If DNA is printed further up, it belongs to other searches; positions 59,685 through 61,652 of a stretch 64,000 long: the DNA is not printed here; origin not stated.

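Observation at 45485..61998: Array of TPR-fused GT41 (OGT-like) and GT9-like glycosyltransferases plus four methyltransferase domains: candidate cytoplasmic protein glycosylation/methylation system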

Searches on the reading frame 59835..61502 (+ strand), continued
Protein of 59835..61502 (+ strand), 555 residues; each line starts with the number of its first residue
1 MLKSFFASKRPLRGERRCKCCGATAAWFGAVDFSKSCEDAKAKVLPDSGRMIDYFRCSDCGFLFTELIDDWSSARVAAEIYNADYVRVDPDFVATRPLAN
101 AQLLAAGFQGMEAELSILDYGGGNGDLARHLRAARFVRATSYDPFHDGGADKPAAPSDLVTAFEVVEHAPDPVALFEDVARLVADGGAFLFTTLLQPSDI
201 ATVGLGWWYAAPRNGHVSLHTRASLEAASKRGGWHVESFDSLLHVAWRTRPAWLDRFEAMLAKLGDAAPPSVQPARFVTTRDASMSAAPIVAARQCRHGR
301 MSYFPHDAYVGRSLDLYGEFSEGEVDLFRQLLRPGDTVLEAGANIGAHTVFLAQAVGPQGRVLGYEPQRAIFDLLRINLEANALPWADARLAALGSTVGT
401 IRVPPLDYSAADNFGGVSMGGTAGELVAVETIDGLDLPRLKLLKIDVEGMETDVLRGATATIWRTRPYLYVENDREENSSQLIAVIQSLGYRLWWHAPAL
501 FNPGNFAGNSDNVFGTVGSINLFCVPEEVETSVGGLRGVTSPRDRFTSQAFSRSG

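Call 11: find_encoding_contigs(protein=P0004, flank=10000, max_places=2)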
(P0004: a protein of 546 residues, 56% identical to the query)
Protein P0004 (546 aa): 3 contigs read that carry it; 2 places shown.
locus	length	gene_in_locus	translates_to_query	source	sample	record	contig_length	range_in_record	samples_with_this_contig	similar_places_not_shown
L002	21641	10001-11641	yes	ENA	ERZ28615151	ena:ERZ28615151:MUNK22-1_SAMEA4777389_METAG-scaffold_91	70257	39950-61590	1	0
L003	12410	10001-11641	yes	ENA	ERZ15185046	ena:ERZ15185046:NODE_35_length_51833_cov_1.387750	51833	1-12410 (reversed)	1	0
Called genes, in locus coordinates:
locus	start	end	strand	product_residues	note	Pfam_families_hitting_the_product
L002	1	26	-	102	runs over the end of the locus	-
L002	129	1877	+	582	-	PF07719:TPR_2 (faint), PF14559:TPR_19 (faint), PF13844:Glyco_transf_41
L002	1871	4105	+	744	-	PF13432:TPR_16 (weak), PF13414:TPR_11 (weak), PF13432:TPR_16 (weak), PF00515:TPR_1, PF07719:TPR_2, PF13414:TPR_11 (weak), PF13424:TPR_12, PF13844:Glyco_transf_41, +7 more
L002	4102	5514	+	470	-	PF13431:TPR_17 (faint), PF00515:TPR_1 (faint), PF07719:TPR_2 (faint), PF13174:TPR_6 (faint), PF13181:TPR_8 (faint), PF13414:TPR_11 (weak), PF13432:TPR_16 (weak), PF01075:Glyco_transf_9 (weak), +3 more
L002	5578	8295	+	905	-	-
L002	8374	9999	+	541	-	PF13414:TPR_11 (faint), PF13424:TPR_12 (faint), PF13428:TPR_14 (faint), PF13432:TPR_16, PF14559:TPR_19 (faint), PF23914:TPR_CcmH_CycH (weak), PF00515:TPR_1 (faint), PF07719:TPR_2 (faint), +2 more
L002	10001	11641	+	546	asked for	PF08242:Methyltransf_12 (faint), PF13489:Methyltransf_23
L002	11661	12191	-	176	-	PF13489:Methyltransf_23 (weak), PF08241:Methyltransf_11, PF13649:Methyltransf_25 (weak)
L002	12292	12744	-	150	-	PF07963:N_methyl, PF00114:Pilin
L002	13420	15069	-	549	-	PF01590:GAF, PF13185:GAF_2, PF13492:GAF_3 (weak), PF01966:HD (faint), PF13487:HD_5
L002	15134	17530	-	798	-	PF01590:GAF, PF05157:MshEN, PF00437:T2SSE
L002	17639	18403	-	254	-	PF23023:Anti-Pycsar_Apyc1 (weak), PF00753:Lactamase_B (weak), PF12706:Lactamase_B_2, PF02112:PDEase_II (weak)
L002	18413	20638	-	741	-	PF05226:CHASE2, PF00211:Guanylate_cyc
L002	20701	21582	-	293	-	PF16697:Yop-YscD_cpl, PF00498:FHA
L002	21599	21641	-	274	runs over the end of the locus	PF00481:PP2C, PF13672:PP2C_2, PF07228:SpoIIE (weak)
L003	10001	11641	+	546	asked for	PF08242:Methyltransf_12 (faint), PF13489:Methyltransf_23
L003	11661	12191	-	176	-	PF13489:Methyltransf_23 (weak), PF08241:Methyltransf_11, PF13649:Methyltransf_25 (weak)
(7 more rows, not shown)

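Call 12: find_encoding_contigs(protein=P0018, flank=10000, max_places=2)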
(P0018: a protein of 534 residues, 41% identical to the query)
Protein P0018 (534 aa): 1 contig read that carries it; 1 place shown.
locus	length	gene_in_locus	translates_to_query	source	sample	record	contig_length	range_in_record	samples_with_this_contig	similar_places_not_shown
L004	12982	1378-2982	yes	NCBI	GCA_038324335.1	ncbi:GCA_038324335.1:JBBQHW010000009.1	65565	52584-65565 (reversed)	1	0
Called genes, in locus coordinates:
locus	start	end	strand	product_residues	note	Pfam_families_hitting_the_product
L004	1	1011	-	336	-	PF13384:HTH_23, PF13518:HTH_28, PF13551:HTH_29, PF13565:HTH_32, PF13358:DDE_3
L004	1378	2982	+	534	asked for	PF13489:Methyltransf_23, PF08242:Methyltransf_12 (faint), PF05050:Methyltransf_21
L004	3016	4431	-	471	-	PF13414:TPR_11 (faint), PF13424:TPR_12 (faint), PF00515:TPR_1 (faint), PF07719:TPR_2 (faint), PF13181:TPR_8 (faint), PF13428:TPR_14 (faint), PF13432:TPR_16 (weak), PF23914:TPR_CcmH_CycH (faint)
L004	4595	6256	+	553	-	PF00069:Pkinase, PF01636:APH (faint), PF07714:PK_Tyr_Ser-Thr, PF14559:TPR_19 (weak)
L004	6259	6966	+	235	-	PF22935:RM44_endonuclase (faint), PF14622:Ribonucleas_3_3, PF00636:Ribonuclease_3, PF00035:dsrm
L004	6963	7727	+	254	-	PF00977:His_biosynth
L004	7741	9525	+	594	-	-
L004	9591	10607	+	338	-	-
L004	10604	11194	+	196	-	PF04542:Sigma70_r2, PF08281:Sigma70_r4_2, PF04545:Sigma70_r4, PF00196:GerE (weak)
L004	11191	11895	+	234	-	-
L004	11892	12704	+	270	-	PF13174:TPR_6 (faint), PF13428:TPR_14 (faint), PF13432:TPR_16, PF13646:HEAT_2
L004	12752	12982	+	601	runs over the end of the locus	PF00664:ABC_membrane, PF02463:SMC_N (weak), PF00005:ABC_tran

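Call 13: find_encoding_contigs(protein=P0014, flank=10000, max_places=2)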
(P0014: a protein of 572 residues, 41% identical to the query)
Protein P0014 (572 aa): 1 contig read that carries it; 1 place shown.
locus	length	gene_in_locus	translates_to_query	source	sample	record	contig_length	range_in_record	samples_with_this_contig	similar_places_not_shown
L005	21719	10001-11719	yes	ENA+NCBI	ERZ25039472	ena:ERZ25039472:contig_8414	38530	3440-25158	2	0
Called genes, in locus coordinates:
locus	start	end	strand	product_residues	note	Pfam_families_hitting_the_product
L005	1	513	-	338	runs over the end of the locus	-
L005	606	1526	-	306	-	PF00700:Flagellin_C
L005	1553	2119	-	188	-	PF00669:Flagellin_N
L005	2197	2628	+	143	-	-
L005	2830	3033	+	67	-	-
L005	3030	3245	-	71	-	-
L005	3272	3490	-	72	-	-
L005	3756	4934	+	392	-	PF01041:DegT_DnrJ_EryC1, PF00155:Aminotran_1_2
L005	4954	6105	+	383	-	PF04989:RMNT_CmcI (faint), PF13578:Methyltransf_24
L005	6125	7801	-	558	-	PF07719:TPR_2 (faint), PF13424:TPR_12 (faint), PF13844:Glyco_transf_41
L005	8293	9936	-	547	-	PF12895:ANAPC3 (weak), PF23914:TPR_CcmH_CycH (weak), PF00515:TPR_1 (weak), PF07719:TPR_2 (weak), PF13181:TPR_8 (weak), PF13414:TPR_11 (weak), PF13432:TPR_16 (weak), PF01075:Glyco_transf_9 (weak), +4 more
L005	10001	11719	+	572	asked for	PF13489:Methyltransf_23, PF08241:Methyltransf_11 (faint), PF05050:Methyltransf_21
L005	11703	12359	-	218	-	PF01075:Glyco_transf_9 (weak)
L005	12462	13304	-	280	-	PF23914:TPR_CcmH_CycH (faint), PF13176:TPR_7 (faint), PF13428:TPR_14 (faint), PF13432:TPR_16 (faint), PF00515:TPR_1 (faint), PF12895:ANAPC3 (weak), PF14559:TPR_19 (weak), PF13424:TPR_12 (weak), +6 more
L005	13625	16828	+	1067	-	PF08308:PEGA (faint)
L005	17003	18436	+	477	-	-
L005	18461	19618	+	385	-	PF12704:MacB_PCD, PF02687:FtsX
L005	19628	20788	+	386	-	PF12704:MacB_PCD, PF02687:FtsX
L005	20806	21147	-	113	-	PF00076:RRM_1, PF13893:RRM_5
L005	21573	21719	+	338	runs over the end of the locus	PF03951:Gln-synt_N (weak), PF00120:Gln-synt_C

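Call 21: find_related_loci(query=A1, collection=genome_contigs, flank=10000)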
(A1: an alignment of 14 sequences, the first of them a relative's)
Query A1 (555 aa) in genome_contigs; peptide patterns used: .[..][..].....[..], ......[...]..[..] (x = any residue, [..] = any of these).
541 stretches matched a pattern; 480 encode a relative of the query (tblastn E <= 1e-3); the best 80 are kept; 80 distinct loci.
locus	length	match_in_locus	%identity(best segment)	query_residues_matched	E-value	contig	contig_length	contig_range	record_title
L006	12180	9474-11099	59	1-544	0e+0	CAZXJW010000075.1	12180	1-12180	MAG TPA_asm: uncultured Rhodocyclaceae bacterium isolate binchicken_co311_6 genome assembly, contig: NODE_8659_length_12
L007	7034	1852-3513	51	1-548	0e+0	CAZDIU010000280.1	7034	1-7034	MAG TPA_asm: uncultured Desulfobacterales bacterium isolate binchicken_co168_310 genome assembly, contig: NODE_16538_len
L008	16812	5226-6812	50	7-536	2e-156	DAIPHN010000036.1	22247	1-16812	MAG TPA_asm: Burkholderiales bacterium isolate CTOTU1211 NODE_1265_length_22247_cov_8.375856, whole genome shotgun seque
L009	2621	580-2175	41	9-544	1e-124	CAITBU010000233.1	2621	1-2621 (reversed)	MAG: uncultured Holophagaceae bacterium isolate Ja1-D4_bin-432 genome assembly, contig: bin-432:233/526, whole genome sh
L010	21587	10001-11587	42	16-542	7e-117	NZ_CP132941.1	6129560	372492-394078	Tunturiibacter psychrotolerans strain X4BP1 chromosome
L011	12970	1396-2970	41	17-544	1e-120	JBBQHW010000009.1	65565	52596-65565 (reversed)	MAG: Holophagales bacterium isolate Co_metawrap_879 Cmw_879_k141_27248707_length_65565_cov_31.9976, whole genome shotgun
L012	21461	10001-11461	39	13-543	1e-96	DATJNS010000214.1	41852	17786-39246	MAG TPA_asm: Candidatus Sulfotelmatobacter sp. isolate SMAG_U14867 k141_3499613, whole genome shotgun sequence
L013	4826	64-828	58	1-258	5e-92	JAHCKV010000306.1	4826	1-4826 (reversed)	MAG: Burkholderiales bacterium isolate TGS_PRO37 PRO37_306, whole genome shotgun sequence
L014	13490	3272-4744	40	18-544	7e-89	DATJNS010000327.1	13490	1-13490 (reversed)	MAG TPA_asm: Candidatus Sulfotelmatobacter sp. isolate SMAG_U14867 k141_4249931, whole genome shotgun sequence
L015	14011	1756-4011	57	18-552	9e-88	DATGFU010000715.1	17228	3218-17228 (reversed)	MAG TPA_asm: Stellaceae bacterium isolate SMAG_U9736 k141_1655565, whole genome shotgun sequence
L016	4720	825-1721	47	253-549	1e-80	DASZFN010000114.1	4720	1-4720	MAG TPA_asm: Gemmataceae bacterium isolate SMAG_U6523 k141_3629097, whole genome shotgun sequence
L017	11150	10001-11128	40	4-385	3e-78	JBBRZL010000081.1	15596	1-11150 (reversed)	MAG: Holophagales bacterium isolate metawrap_la5_46 metawrap_la5_46_K_46238_L_15596_cov_17.0000, whole genome shotgun se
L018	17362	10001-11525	52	18-544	4e-73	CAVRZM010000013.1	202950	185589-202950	MAG: uncultured beta proteobacterium isolate MFD05942.bin.2.258 genome assembly, contig: contig_53485, whole genome shot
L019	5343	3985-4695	50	17-253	5e-73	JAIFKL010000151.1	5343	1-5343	MAG: Desulfobacteraceae bacterium isolate bin_101 scaffold_31120, whole genome shotgun sequence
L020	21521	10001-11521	50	18-548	2e-72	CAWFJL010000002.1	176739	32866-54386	MAG: uncultured beta proteobacterium isolate MFD02242.bin.2.224 genome assembly, contig: contig_11671, whole genome shot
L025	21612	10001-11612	49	16-544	1e-68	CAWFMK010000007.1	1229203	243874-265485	MAG: uncultured beta proteobacterium isolate MFD06526.bin.2.113 genome assembly, contig: contig_821, whole genome shotgu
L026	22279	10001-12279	51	18-546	1e-68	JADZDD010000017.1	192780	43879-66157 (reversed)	MAG: Burkholderiales bacterium isolate SJ757 c_000000478068, whole genome shotgun sequence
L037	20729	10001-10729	46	14-255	3e-65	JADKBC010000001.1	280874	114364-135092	MAG: Holophaga sp. isolate Mari_18-Q3-R65-66_MAXAC.049 tig00003675-10-2801200, whole genome shotgun sequence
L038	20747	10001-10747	49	295-539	3e-65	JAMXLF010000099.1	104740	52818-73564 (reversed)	MAG: Geobacteraceae bacterium isolate Bin.003_Forest k127_9269838, whole genome shotgun sequence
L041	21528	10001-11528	50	18-546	5e-65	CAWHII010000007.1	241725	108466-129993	MAG: uncultured beta proteobacterium isolate MFD02134.bin.1.97 genome assembly, contig: contig_9759, whole genome shotgu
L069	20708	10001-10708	43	18-253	3e-61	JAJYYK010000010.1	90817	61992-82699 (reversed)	MAG: Proteobacteria bacterium isolate FK4.bin111 NODE_210_length_90817_cov_5.406693, whole genome shotgun sequence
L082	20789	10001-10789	43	18-283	7e-60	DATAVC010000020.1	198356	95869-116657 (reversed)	MAG TPA_asm: Terracidiphilus sp. isolate SMAG_U5589 k141_2080527, whole genome shotgun sequence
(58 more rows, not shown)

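Call 32: search_protein_families(library=ncbifam, proteins=[window:59835-61499:+], max_evalue=0.01)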
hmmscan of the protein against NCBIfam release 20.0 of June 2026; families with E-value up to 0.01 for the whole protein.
window:59835-61499:+ (555 aa): 9 families
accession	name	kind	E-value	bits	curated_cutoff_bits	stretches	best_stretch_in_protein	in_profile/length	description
TIGR01444.1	fkbM_fam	subfamily_domain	5.4e-23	82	37.7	1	337-472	1-141/143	FkbM family methyltransferase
TIGR01983.1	UbiG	equivalog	8.4e-05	22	102.95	1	157-194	117-154/228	bifunctional 2-polyprenyl-6-hydroxyphenol methylase/3-demethylubiquinol 3-O-methyltransferase UbiG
NF047649.1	MTase_UXPK_star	exception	0.00016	20.8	460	1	332-385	75-128/283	methyltransferase/UXPK-star double selenoprotein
TIGR04364.1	methyltran_FxLD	equivalog_domain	0.0011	18.1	320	1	332-376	80-123/394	methyltransferase, FxLD system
NF053511.1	tRNA_U34_MnmM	equivalog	0.0019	17.8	135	1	326-381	9-64/183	tRNA 5-(aminomethyl)-2-thiouridylate-methyltransferase MnmM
NF008823.0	PRK11873.1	subfamily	0.0028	17.2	263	0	332-379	75-122/272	arsenite methyltransferase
NF040538.1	methyl_ArsM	equivalog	0.0029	16.8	500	1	331-381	58-108/356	arsinothricin biosynthesis methyltransferase ArsM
NF045667.1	MTase_DVU1556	equivalog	0.005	16.3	155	0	108-151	17-60/213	DVU_1556 family methyltransferase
TIGR04096.1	dnd_rel_methyl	subfamily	0.0068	15.2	150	1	111-161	27-74/478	DNA phosphorothioation-associated putative methyltransferase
